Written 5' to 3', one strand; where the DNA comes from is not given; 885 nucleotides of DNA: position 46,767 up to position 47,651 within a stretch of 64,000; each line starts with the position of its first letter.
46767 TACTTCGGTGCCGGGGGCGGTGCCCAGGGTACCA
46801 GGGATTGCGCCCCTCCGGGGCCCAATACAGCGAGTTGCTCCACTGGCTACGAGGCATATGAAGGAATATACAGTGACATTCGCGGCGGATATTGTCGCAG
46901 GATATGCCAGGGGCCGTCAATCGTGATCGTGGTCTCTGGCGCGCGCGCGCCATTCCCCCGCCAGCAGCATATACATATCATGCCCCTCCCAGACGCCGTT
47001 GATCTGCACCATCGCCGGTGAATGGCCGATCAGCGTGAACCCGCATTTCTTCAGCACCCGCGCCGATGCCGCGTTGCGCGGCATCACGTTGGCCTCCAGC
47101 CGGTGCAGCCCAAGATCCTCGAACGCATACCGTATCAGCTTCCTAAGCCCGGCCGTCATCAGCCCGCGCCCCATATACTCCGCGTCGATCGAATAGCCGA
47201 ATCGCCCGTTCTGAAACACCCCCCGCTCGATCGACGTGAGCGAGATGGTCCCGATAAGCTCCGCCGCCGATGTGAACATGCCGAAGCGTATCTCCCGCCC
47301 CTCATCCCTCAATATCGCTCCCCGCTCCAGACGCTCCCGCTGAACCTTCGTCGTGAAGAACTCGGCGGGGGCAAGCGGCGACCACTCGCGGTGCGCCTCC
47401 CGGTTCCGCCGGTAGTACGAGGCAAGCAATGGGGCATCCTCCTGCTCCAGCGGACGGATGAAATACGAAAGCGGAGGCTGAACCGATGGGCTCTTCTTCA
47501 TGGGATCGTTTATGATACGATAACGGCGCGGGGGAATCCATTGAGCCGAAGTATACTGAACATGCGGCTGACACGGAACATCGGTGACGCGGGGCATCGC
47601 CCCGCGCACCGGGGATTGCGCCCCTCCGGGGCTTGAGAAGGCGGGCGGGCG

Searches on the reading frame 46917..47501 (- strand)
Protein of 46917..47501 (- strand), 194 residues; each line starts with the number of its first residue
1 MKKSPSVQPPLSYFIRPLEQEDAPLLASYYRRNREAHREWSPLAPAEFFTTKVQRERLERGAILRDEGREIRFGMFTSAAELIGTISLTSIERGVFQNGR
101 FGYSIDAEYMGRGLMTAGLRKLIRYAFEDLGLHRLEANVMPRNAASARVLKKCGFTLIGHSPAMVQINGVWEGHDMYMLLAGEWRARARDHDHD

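Call 72: search_protein_families(library=pfam, proteins=[window:46917-47501:-], max_evalue=0.001)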
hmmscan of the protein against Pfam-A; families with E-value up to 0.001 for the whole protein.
window:46917-47501:- (194 aa): 4 families
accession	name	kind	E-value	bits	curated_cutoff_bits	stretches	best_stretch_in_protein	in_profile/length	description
PF13302.13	Acetyltransf_3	-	1.8e-25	90.7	25.4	1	15-156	4-138/138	Acetyltransferase (GNAT) domain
PF00583.31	Acetyltransf_1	-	8.9e-11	42.5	20.7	1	54-155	21-116/116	Acetyltransferase (GNAT) family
PF13420.13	Acetyltransf_4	-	5.5e-06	26.9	24.3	1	16-171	2-150/155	Acetyltransferase (GNAT) domain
PF13523.12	Acetyltransf_8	-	5.9e-05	23.1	27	1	106-159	88-141/145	Acetyltransferase (GNAT) domain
